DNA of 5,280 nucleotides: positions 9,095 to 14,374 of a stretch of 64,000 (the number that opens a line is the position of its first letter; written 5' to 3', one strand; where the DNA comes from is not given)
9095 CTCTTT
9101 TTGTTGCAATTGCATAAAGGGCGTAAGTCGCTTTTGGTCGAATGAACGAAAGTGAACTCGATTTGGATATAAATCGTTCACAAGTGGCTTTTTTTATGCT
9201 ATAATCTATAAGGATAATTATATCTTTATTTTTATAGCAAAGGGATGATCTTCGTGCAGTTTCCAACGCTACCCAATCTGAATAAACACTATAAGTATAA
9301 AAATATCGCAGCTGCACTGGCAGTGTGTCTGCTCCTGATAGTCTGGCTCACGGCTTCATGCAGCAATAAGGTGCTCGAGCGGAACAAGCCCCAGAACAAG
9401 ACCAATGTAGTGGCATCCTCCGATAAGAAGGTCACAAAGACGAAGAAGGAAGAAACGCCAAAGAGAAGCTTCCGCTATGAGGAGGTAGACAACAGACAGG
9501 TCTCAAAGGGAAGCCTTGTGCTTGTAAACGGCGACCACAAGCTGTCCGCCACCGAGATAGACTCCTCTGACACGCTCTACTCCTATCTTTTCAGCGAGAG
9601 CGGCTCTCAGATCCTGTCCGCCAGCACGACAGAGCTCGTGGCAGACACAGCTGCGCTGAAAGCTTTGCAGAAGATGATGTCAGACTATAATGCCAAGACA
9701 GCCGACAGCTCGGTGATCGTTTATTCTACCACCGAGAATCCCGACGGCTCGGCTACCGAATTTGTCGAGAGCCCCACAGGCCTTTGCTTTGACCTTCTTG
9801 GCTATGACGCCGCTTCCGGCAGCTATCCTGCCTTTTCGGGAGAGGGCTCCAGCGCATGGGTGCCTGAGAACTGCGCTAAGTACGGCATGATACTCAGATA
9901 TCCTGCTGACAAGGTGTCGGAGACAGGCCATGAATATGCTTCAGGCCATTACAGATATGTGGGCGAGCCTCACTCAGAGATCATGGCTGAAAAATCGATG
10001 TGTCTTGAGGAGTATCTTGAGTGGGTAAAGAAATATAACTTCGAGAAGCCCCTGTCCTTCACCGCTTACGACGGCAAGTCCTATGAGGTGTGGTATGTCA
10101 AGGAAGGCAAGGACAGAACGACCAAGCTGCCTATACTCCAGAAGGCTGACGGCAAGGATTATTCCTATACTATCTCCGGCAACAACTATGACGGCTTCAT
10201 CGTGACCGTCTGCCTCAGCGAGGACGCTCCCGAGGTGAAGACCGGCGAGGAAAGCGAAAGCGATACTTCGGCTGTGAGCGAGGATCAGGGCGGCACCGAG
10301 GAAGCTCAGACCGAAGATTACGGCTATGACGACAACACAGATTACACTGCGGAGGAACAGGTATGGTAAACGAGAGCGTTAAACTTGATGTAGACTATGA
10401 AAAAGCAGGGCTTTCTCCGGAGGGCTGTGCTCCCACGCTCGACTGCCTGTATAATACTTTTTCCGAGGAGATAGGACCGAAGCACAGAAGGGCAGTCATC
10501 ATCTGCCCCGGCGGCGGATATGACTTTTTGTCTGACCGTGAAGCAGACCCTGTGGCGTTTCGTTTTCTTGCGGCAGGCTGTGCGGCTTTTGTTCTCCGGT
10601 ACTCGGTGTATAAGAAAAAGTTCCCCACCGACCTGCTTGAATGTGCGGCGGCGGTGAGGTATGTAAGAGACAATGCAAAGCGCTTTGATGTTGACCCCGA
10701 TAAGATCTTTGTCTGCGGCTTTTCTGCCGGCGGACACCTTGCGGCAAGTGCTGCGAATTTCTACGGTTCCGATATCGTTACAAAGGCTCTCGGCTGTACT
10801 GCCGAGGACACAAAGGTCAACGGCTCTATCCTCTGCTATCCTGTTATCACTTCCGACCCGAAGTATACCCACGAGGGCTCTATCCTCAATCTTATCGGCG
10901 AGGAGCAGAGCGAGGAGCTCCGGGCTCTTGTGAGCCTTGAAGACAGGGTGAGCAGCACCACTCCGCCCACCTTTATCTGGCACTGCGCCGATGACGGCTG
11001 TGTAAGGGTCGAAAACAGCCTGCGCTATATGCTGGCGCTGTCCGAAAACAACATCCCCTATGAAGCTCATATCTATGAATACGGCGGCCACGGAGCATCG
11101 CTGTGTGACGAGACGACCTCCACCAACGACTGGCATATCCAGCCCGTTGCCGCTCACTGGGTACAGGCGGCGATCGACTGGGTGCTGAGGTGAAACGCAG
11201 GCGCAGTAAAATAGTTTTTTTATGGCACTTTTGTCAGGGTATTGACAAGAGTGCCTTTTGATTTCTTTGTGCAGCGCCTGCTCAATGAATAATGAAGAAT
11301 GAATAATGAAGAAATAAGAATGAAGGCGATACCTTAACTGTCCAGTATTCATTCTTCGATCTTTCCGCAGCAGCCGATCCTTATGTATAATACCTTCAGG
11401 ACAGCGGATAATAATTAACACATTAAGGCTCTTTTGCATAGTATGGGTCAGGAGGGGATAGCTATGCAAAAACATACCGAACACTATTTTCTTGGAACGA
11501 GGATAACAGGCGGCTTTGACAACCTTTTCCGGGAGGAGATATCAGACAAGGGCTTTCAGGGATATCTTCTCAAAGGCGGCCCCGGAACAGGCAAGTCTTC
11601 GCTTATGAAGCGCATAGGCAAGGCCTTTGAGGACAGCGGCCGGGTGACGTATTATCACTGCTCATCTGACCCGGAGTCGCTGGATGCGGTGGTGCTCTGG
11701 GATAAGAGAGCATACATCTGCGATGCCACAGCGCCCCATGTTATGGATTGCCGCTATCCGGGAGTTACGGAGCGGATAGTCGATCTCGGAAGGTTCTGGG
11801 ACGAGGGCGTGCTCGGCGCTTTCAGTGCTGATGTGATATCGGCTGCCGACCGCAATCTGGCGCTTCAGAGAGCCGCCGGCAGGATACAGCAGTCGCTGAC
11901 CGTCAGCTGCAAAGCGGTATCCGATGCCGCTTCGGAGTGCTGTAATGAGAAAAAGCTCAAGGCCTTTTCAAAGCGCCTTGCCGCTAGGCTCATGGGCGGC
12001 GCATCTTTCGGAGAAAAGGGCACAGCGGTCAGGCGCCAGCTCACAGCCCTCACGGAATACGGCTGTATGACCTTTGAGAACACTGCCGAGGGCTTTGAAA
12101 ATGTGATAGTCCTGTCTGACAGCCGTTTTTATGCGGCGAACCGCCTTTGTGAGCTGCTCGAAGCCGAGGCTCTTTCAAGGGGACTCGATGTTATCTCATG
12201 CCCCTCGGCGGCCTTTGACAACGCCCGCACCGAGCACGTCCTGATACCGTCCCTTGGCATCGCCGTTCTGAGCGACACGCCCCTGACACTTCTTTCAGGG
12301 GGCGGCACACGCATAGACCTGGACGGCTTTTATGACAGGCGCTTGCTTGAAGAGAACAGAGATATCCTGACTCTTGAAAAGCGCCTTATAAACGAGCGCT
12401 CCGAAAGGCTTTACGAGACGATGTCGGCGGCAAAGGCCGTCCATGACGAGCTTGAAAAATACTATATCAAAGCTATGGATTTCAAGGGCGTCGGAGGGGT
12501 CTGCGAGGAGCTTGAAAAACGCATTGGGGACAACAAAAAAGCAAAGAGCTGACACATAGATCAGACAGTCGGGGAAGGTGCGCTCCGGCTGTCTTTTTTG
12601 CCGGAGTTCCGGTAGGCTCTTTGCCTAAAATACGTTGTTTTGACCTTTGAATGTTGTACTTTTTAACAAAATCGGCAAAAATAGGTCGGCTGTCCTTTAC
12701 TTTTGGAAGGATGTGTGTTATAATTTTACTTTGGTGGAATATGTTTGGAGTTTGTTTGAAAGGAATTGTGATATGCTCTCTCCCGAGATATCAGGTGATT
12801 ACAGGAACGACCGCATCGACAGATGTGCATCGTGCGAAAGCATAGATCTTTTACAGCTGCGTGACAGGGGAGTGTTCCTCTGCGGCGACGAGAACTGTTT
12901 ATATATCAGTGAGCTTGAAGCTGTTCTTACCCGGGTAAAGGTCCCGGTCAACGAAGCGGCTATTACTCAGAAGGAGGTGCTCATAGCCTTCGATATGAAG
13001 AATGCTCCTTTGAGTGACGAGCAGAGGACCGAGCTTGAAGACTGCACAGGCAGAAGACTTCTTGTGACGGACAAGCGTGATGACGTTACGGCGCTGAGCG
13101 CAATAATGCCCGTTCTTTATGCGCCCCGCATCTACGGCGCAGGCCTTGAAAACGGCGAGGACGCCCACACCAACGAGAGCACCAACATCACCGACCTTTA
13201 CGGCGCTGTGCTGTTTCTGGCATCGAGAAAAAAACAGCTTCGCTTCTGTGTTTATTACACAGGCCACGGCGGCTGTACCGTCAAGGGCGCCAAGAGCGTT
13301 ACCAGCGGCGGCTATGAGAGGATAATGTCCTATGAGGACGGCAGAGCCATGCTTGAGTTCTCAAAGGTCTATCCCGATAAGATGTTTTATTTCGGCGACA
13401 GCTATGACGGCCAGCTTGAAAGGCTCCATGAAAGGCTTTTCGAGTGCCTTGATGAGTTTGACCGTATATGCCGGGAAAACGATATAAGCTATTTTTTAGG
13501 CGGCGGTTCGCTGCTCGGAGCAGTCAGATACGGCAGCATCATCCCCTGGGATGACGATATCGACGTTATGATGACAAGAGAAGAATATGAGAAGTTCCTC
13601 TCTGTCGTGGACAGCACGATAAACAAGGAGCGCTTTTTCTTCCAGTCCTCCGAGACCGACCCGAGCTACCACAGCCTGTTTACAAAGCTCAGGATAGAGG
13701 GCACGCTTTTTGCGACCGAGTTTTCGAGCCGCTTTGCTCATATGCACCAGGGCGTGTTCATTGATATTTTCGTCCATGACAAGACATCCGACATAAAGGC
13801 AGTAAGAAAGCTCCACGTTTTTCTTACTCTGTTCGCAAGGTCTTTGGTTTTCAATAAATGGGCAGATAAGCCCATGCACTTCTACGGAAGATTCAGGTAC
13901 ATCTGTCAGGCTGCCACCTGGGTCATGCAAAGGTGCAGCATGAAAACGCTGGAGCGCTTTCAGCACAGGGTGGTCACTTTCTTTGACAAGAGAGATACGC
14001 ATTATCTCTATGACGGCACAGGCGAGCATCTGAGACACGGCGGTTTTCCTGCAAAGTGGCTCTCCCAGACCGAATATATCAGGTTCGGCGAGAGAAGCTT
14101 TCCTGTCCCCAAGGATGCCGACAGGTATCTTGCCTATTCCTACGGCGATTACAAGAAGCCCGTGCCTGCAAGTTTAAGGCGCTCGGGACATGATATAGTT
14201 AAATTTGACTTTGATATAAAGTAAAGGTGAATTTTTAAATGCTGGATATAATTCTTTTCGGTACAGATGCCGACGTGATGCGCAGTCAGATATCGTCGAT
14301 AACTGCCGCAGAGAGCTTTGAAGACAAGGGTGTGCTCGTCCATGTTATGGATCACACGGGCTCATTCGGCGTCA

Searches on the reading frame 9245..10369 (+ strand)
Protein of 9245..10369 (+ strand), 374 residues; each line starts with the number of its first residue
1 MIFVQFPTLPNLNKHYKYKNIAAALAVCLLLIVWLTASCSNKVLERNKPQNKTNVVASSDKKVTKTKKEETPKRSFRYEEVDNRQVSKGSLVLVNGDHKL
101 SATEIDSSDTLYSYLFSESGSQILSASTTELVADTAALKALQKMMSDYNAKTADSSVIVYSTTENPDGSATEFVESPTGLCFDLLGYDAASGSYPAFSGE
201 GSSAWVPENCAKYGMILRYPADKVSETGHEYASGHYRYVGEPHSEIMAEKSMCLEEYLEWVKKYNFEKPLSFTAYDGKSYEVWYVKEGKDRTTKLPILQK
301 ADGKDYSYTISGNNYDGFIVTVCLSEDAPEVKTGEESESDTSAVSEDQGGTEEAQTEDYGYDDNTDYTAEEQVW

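Call 45: search_protein_families(library=pfam, proteins=[window:9245-10369:+], max_evalue=0.0001)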
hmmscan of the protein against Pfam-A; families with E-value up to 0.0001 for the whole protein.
window:9245-10369:+ (374 aa): 1 family
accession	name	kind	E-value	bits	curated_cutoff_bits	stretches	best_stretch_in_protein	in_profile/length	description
PF02557.22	VanY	-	1.1e-07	32.1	25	1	178-240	68-131/132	D-alanyl-D-alanine carboxypeptidase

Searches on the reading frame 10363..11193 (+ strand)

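Call 45: search_protein_families(library=pfam, proteins=[window:10363-11193:+], max_evalue=0.0001)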
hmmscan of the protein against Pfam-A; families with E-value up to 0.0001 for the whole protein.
window:10363-11193:+ (276 aa): 3 families
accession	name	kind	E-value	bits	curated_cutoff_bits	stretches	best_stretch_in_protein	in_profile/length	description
PF20434.5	BD-FAE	-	7.1e-21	75.1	26.8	1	42-220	13-209/215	BD-FAE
PF07859.19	Abhydrolase_3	-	2.8e-12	47.3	25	1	84-168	42-120/210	alpha/beta hydrolase fold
PF00326.27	Peptidase_S9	-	1.1e-09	38.5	22.6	0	183-246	126-190/213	Prolyl oligopeptidase family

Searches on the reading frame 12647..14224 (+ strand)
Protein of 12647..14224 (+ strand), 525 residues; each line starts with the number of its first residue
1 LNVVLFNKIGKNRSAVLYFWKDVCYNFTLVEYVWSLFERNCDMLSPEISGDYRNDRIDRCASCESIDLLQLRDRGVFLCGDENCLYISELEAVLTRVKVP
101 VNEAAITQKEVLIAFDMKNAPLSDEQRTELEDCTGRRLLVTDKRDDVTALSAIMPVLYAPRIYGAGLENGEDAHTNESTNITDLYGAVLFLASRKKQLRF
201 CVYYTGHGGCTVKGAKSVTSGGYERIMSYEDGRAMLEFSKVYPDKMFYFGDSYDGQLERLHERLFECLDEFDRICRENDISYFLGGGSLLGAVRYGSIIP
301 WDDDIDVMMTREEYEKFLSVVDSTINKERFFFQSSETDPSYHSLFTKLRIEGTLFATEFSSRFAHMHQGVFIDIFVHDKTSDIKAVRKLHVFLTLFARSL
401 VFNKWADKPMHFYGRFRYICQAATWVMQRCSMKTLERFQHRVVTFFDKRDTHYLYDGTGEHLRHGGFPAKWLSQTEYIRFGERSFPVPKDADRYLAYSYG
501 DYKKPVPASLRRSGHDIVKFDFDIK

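Call 45: search_protein_families(library=pfam, proteins=[window:12647-14224:+], max_evalue=0.0001)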
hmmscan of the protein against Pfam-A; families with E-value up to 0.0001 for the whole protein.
window:12647-14224:+ (525 aa): 1 family
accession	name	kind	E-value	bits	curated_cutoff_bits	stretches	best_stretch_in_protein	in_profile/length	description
PF04991.19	LicD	-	2.6e-35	123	22.6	1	275-500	1-227/227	LicD family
